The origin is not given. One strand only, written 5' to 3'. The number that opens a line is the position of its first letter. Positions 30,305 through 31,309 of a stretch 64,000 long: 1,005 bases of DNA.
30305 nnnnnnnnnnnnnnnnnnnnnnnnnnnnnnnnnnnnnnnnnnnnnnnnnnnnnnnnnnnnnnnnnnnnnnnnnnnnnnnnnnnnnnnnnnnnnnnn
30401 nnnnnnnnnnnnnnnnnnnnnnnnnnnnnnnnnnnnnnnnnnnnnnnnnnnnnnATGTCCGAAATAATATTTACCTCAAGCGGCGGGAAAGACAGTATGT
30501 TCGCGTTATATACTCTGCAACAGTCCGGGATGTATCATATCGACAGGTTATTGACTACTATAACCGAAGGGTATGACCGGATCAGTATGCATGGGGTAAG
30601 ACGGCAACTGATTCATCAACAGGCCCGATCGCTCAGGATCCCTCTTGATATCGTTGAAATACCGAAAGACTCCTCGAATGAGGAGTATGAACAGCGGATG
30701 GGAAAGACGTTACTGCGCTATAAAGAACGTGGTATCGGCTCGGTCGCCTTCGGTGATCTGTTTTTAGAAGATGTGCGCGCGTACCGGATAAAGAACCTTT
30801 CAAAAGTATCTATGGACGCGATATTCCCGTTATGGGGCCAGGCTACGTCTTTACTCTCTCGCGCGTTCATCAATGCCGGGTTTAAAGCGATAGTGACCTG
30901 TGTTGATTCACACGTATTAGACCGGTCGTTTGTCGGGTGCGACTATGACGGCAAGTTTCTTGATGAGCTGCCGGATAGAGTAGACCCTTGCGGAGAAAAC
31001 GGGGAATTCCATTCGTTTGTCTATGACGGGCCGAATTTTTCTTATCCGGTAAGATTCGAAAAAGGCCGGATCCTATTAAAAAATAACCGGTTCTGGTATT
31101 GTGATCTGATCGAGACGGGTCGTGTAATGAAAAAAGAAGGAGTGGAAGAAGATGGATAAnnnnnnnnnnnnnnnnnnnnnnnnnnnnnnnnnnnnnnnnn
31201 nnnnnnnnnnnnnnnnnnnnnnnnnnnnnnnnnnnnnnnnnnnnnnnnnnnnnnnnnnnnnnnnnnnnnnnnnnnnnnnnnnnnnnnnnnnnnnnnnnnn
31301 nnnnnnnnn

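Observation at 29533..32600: A repeat-bracketed three-gene module: exported SagB-type nitroreductase, PP-loop ATPase and Cys-tailed lipoprotein, with a shared GGC-x2-C..C-QG C-terminal tail (candidate undescribed system)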

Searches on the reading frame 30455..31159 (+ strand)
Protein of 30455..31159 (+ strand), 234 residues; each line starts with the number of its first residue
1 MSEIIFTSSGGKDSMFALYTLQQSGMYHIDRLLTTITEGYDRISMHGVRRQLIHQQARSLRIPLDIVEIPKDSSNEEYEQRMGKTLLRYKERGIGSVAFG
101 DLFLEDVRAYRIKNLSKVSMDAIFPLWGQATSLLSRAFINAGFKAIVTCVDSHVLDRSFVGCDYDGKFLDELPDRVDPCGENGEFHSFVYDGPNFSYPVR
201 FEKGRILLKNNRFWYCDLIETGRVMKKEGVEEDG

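Call 6: search_protein_families(library=pfam, proteins=[window:30455-31159:+], max_evalue=0.01)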
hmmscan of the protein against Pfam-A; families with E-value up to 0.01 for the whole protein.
window:30455-31159:+ (234 aa): 1 family
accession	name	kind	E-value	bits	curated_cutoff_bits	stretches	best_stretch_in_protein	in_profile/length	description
PF01902.24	Diphthami_syn_2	-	7.5e-31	107.8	23.2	1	7-217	6-213/219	Diphthamide synthase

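Call 7: search_protein_families(library=ncbifam, proteins=[window:30455-31159:+], max_evalue=0.01)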
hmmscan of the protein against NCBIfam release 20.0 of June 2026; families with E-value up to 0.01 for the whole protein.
window:30455-31159:+ (234 aa): 3 families
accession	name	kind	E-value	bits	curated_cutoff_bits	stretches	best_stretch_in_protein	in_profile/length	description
TIGR03679.1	Dph6_archaeal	equivalog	7.9e-25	87.4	197.3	1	9-212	5-210/218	diphthine--ammonia ligase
NF052346.1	PAB0415_fam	hypoth_equivalog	4.5e-19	69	250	1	9-215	5-202/205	PAB0415 family putative ATP pyrophosphatase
NF052347.1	TTX_0299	hypoth_equivalog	8.4e-10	38.6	250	1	8-205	4-188/200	TTX_0299 family putative ATP pyrophosphatase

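Call 12: find_encoding_contigs(protein=window:30455-31159:+, flank=10000, max_places=6)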
Protein window:30455-31159:+ (234 aa): 1 contig read that carries it; 1 place shown.
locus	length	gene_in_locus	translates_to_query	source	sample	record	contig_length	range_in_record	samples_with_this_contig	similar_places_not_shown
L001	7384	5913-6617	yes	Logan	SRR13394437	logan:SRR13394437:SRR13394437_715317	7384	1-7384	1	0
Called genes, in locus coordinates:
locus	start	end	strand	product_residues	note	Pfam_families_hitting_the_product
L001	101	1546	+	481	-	PF01565:FAD_binding_4, PF02913:FAD-oxidase_C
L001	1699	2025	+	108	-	PF09685:MamF_MmsF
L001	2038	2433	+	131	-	PF00293:NUDIX, PF14815:NUDIX_4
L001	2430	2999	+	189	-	PF00156:Pribosyltran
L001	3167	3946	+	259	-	PF01435:Peptidase_M48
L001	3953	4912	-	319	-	PF02517:Rce1-like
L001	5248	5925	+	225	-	PF00881:Nitroreductase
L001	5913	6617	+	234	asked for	PF01902:Diphthami_syn_2_N, PF28410:Diphthami_syn_2_C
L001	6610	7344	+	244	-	-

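Call 17: find_homologous_proteins(query=window:30455-31159:+, max_evalue=0.001)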
Query window:30455-31159:+ (234 aa): 8000 proteins with E <= 0.001 among 8000 candidates; the best 120 are listed.
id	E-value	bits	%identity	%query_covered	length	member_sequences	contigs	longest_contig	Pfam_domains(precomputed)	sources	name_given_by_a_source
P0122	2.2e-155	533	100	100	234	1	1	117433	PF28410.1,PF01902.25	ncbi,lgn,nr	ncbi:MAG: adenine nucleotide alpha hydrolase [Candidatus Omnitrophica bacterium]|nr:adenine nucleoti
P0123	1.3e-131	455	87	100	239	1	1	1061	PF28410.1,PF01902.25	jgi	jgi:uncharacterized protein (TIGR00290 family)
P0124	1.9e-96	340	67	95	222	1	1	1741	PF28410.1,PF01902.25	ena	-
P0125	3.7e-86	306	62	94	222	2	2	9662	PF28410.1,PF01902.25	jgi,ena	-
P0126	8.4e-86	305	60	94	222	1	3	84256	PF28410.1,PF01902.25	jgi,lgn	jgi:uncharacterized protein (TIGR00290 family)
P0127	1.2e-85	305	60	94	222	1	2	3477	PF28410.1,PF01902.25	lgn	-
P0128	1.4e-85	304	60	94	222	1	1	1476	PF28410.1,PF01902.25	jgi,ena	-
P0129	2.2e-85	304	60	94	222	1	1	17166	PF28410.1,PF01902.25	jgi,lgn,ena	-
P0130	2.7e-85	304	62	94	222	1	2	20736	PF28410.1,PF01902.25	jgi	jgi:uncharacterized protein (TIGR00290 family)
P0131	2.8e-85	304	61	93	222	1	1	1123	PF28410.1,PF01902.25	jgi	-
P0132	3.8e-85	303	60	93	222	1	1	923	PF28410.1,PF01902.25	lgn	-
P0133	3.9e-85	303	60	93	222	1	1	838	PF28410.1,PF01902.25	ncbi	-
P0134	2.3e-84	301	60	93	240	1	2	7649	PF28410.1,PF01902.25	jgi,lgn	jgi:uncharacterized protein (TIGR00290 family)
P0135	2.9e-84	300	60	93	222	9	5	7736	PF28410.1,PF01902.25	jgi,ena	-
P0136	3.5e-84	300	60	94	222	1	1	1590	PF28410.1,PF01902.25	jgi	-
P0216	2.5e-81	291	61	93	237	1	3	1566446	PF28410.1,PF01902.25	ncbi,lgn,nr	ncbi:MAG: diphthine--ammonia ligase [Candidatus Omnitrophica bacterium]|nr:diphthine--ammonia ligase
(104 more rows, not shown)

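Call 18: find_related_loci(query=window:30455-31159:+, collection=genome_contigs, flank=5000)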
Query window:30455-31159:+ (234 aa) in genome_contigs; peptide patterns used: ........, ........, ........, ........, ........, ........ (x = any residue, [..] = any of these).
136 stretches matched a pattern; 4 encode a relative of the query (tblastn E <= 1e-3); 4 distinct loci.
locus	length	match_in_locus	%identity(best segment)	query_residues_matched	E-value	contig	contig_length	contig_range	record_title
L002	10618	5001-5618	49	4-210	8e-64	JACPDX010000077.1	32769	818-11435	MAG: Bacteroidetes bacterium isolate NC_groundwater_320_Ag_B-0.1um_33_10 GD18-4_B1_scaffold_1004646, whole genome shotgu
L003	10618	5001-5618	49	4-210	2e-63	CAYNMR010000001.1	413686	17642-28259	MAG TPA_asm: uncultured Vicingus sp. isolate binchicken_co179_110 genome assembly, contig: NODE_69_length_413686_cov_8.4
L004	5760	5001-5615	49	4-209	2e-63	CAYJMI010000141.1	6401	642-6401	MAG TPA_asm: uncultured Vicingus sp. isolate ERP124720_co1_76 genome assembly, contig: NODE_13426_length_6401_cov_4.7815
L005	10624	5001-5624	42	4-213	6e-53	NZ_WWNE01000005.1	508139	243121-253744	Acidiluteibacter ferrifornacis strain S-15 scaffold5, whole genome shotgun sequence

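Call 22: find_encoding_contigs(protein=P0216, flank=6000, max_places=3)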
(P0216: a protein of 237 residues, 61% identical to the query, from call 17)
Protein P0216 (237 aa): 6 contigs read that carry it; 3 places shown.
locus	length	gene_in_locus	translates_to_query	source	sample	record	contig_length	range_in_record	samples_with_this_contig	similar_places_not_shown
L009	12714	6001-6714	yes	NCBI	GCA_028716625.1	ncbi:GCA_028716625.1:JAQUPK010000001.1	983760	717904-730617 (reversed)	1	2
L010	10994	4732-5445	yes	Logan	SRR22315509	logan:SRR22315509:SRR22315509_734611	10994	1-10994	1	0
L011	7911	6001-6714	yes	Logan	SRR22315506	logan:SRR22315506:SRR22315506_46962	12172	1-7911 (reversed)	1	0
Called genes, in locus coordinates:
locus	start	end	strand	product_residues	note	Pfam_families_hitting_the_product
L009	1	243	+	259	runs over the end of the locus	-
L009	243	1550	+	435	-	PF00275:EPSP_synthase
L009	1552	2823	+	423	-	PF00939:Na_sulph_symp, PF02040:ArsB, PF03600:CitMHS, PF06808:DctM, PF00939:Na_sulph_symp, PF03600:CitMHS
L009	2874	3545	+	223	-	PF04140:ICMT, PF04191:PEMT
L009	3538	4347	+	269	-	PF01928:CYTH (weak)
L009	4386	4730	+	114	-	PF07784:DUF1622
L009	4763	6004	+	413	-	PF07690:MFS_1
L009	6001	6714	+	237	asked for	PF01902:Diphthami_syn_2_N, PF28410:Diphthami_syn_2_C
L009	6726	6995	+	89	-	PF01541:GIY-YIG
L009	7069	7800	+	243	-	PF01522:Polysacc_deac_1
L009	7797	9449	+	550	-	PF02366:PMT, PF13231:PMT_2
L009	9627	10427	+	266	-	PF00005:ABC_tran, PF13304:AAA_21 (faint)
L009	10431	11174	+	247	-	PF01061:ABC2_membrane, PF12698:ABC2_membrane_3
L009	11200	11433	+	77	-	PF04023:FeoA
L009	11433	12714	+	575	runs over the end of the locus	PF01926:MMR_HSR1, PF02421:FeoB_N, PF07670:Gate, PF07664:FeoB_C, PF07670:Gate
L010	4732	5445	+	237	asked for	PF01902:Diphthami_syn_2_N, PF28410:Diphthami_syn_2_C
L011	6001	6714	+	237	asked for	PF01902:Diphthami_syn_2_N, PF28410:Diphthami_syn_2_C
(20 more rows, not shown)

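Call 23: find_encoding_contigs(protein=P0126, flank=6000, max_places=3)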
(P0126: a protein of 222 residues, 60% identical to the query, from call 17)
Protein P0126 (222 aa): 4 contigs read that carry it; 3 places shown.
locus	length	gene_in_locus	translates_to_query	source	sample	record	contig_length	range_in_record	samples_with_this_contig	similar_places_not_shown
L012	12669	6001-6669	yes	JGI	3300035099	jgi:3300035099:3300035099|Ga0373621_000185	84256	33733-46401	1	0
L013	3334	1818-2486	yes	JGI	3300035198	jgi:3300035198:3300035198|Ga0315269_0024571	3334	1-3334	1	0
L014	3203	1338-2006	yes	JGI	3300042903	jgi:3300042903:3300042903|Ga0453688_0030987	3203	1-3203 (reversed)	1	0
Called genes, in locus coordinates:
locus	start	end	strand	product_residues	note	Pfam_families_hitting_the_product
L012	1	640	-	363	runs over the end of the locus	PF00365:PFK, PF01513:NAD_kinase (weak)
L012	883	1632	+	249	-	PF02596:DUF169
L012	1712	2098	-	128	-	-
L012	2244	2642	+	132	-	PF12840:HTH_20, PF01022:HTH_5, PF12802:MarR_2 (weak)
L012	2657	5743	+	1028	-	PF01565:FAD_binding_4, PF02913:FAD-oxidase_C, PF13183:Fer4_8 (weak), PF13534:Fer4_17, PF02754:CCG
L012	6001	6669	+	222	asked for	PF01902:Diphthami_syn_2_N, PF28410:Diphthami_syn_2_C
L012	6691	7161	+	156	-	PF12675:DUF3795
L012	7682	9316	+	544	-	PF02518:HATPase_c, PF13589:HATPase_c_3, PF01119:DNA_mis_repair, PF08676:MutL_C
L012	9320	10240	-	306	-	PF00809:Pterin_bind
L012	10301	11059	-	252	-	PF00142:Fer4_NifH (weak), PF01656:CbiA, PF02374:ArsA_ATPase (weak), PF06564:CBP_BcsQ, PF13614:AAA_31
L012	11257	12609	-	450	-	PF04060:FeS, PF03599:CdhD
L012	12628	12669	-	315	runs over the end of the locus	PF03599:CdhD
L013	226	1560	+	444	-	PF02754:CCG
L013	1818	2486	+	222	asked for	PF01902:Diphthami_syn_2_N, PF28410:Diphthami_syn_2_C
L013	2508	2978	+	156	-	PF12675:DUF3795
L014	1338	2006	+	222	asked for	PF01902:Diphthami_syn_2_N, PF28410:Diphthami_syn_2_C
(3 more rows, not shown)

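Call 25: find_related_loci(query=A1, collection=metagenome_contigs, flank=4000)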
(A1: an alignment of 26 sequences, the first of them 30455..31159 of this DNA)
Query A1 (234 aa) in metagenome_contigs; peptide patterns used: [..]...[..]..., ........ (x = any residue, [..] = any of these).
600 stretches matched a pattern (row limit reached: there are more); 600 encode a relative of the query (tblastn E <= 1e-3); the best 80 are kept; 80 distinct loci.
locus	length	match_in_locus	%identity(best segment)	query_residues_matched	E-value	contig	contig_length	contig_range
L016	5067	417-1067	59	3-219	5e-88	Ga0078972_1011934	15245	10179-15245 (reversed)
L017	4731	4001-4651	57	3-219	4e-86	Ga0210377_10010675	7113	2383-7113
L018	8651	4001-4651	58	5-221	2e-85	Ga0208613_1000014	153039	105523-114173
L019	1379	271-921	59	3-219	7e-91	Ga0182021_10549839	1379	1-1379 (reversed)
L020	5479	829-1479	58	3-219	2e-84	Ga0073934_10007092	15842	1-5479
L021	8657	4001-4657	58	1-219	4e-84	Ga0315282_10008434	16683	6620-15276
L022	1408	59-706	58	4-219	2e-89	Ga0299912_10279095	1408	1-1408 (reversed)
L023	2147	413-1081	58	1-223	1e-86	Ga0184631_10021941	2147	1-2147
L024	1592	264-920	58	1-219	4e-88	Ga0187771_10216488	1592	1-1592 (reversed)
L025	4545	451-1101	58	3-219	4e-83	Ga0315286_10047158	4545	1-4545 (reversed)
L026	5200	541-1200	56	3-222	1e-82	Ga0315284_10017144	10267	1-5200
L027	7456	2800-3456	56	1-219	5e-82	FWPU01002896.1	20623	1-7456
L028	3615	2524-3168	58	5-219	2e-82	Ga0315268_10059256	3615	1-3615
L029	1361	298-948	55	3-219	5e-87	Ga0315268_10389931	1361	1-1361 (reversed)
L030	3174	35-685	56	3-219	1e-81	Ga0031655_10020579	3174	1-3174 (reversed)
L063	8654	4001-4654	53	4-222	2e-73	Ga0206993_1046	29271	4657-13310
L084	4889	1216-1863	52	3-219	8e-72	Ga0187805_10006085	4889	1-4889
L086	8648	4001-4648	51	3-219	1e-71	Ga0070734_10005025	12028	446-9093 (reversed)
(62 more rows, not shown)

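Call 28: find_encoding_contigs(protein=P0123, flank=5000, max_places=4)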
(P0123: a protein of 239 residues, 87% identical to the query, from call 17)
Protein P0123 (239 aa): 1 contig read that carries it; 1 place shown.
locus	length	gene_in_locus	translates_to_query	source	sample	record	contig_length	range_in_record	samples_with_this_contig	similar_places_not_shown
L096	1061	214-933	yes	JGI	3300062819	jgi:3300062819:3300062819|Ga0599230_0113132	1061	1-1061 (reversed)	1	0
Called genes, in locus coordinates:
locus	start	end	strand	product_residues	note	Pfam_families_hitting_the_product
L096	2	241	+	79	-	?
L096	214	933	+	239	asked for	PF01902:Diphthami_syn_2_N, PF28410:Diphthami_syn_2_C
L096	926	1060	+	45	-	?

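Call 29: find_encoding_contigs(protein=P0125, flank=5000, max_places=4)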
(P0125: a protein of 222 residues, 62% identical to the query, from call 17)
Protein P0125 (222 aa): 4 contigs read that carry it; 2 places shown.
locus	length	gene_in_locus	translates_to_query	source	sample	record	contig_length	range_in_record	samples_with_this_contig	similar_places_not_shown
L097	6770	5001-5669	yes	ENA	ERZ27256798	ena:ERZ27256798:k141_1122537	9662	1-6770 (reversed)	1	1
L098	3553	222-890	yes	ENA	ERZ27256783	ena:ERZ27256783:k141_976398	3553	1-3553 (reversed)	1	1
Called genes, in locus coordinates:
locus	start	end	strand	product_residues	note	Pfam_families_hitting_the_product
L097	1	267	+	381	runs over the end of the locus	PF00072:Response_reg, PF02518:HATPase_c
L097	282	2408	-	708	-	PF17159:MASE3, PF08448:PAS_4 (weak), PF00512:HisKA, PF02518:HATPase_c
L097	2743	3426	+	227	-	-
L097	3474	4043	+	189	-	PF04011:LemA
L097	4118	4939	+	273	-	PF02129:Peptidase_S15 (faint), PF12146:Hydrolase_4, PF20408:Abhydrolase_11 (weak), PF20434:BD-FAE (faint), PF00561:Abhydrolase_1, PF12697:Abhydrolase_6, PF00326:Peptidase_S9, PF07859:Abhydrolase_3 (weak)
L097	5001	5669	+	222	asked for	PF01902:Diphthami_syn_2_N, PF28410:Diphthami_syn_2_C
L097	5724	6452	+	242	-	PF02525:Flavodoxin_2, PF03358:FMN_red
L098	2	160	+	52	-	?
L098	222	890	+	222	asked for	PF01902:Diphthami_syn_2_N, PF28410:Diphthami_syn_2_C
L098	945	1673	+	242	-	PF02525:Flavodoxin_2, PF03358:FMN_red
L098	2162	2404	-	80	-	-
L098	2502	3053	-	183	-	-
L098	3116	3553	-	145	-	?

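Call 38: search_solved_structures(query=A1, max_evalue=0.001)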
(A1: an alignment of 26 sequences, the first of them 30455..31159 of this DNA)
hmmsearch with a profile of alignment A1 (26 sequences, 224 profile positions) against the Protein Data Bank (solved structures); distinct sequences matched with E-value up to 0.001: 2.
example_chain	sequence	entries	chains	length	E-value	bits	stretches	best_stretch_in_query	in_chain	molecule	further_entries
3rjz_A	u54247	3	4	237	8.2e-25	90.9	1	5-207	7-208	N-type ATP pyrophosphatase superfamily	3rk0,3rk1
2d13_A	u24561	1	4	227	1.1e-19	74.1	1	5-202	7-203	hypothetical protein PH1257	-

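Call 70: search_protein_families(library=pfam, alignment_id=A5, max_evalue=0.00001)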
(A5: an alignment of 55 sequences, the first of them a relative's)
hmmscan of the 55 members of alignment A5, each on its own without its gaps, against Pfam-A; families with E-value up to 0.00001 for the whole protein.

A. member 1, L017:2751-3992:+ (414 aa): 2 families
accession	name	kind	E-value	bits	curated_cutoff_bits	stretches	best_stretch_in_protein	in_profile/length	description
PF16491.10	Peptidase_M48_N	-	4.6e-51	173.6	27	1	23-200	2-179/179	CAAX prenyl protease N-terminal, five membrane helices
PF01435.24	Peptidase_M48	-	9.8e-39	133.5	20.3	1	207-409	5-185/186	Peptidase family M48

B. families by the number of members that match (of 55 scanned): 52 families (the first 25 are shown)
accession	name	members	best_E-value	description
PF00593.30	TonB_dep_Rec_b-barrel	18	2.2e-40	TonB dependent receptor-like, beta-barrel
PF07715.20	Plug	13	5.1e-25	TonB-dependent Receptor Plug Domain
PF13620.12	CarboxypepD_reg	10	2.3e-16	Carboxypeptidase regulatory-like domain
PF13715.12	CarbopepD_reg_2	2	6.4e-06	CarboxypepD_reg-like domain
PF02867.20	Ribonuc_red_lgC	1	1.3e-124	Ribonucleotide reductase, barrel domain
PF00375.23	SDF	1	6.8e-65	Sodium:dicarboxylate symporter family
PF13424.12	TPR_12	1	3.6e-63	Tetratricopeptide repeat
PF01904.24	DUF72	1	1.9e-51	Protein of unknown function DUF72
PF16491.10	Peptidase_M48_N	1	4.6e-51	CAAX prenyl protease N-terminal, five membrane helices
PF00456.26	Transketolase_N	1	8.2e-42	Transketolase, thiamine diphosphate binding domain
PF07690.21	MFS_1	1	7.9e-40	Major Facilitator Superfamily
PF01435.24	Peptidase_M48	1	9.8e-39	Peptidase family M48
PF01177.27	Asp_Glu_race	1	3.5e-35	Asp/Glu/Hydantoin racemase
PF13374.12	TPR_10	1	9.7e-35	Tetratricopeptide repeat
PF00005.33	ABC_tran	1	1.4e-32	ABC transporter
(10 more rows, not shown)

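Call 71: search_protein_families(library=pfam, alignment_id=A6, max_evalue=0.00001)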
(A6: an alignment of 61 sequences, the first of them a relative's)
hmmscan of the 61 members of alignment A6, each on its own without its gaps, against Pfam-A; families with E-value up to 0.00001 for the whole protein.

A. member 1, L016:1383-1823:+ (147 aa): 1 family
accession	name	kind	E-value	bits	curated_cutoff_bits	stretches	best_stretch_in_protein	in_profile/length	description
PF01220.24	DHquinase_II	-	2.6e-43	147.5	23.3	1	5-139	1-137/138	Dehydroquinase class II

B. families by the number of members that match (of 61 scanned): 73 families (the first 25 are shown)
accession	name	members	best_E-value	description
PF20221.3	DUF6580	11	1.6e-60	Family of unknown function (DUF6580)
PF01618.21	MotA_ExbB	2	1.5e-30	MotA/TolQ/ExbB proton channel family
PF17210.9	SdrD_B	2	1.3e-25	SdrD B-like domain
PF01497.23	Peripla_BP_2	2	2.2e-19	Periplasmic binding protein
PF17802.7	SpaA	2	4.1e-14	Prealbumin-like fold domain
PF13620.12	CarboxypepD_reg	2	2.2e-13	Carboxypeptidase regulatory-like domain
PF02934.20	GatB_N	1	1.3e-125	GatB/GatE catalytic domain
PF19519.4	DUF6051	1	1.7e-106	Family of unknown function (DUF6051)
PF07969.17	Amidohydro_3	1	4.5e-96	Amidohydrolase family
PF01019.26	G_glu_transpept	1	1.5e-95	Gamma-glutamyltranspeptidase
PF00266.25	Aminotran_5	1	2.3e-82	Aminotransferase class-V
PF02896.24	PEP-utilizers_C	1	4.5e-70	PEP-utilising enzyme, PEP-binding domain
PF09365.15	DUF2461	1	2.1e-67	Conserved hypothetical protein (DUF2461)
PF00291.31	PALP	1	1.8e-52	Pyridoxal-phosphate dependent enzyme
PF01177.27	Asp_Glu_race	1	1.8e-48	Asp/Glu/Hydantoin racemase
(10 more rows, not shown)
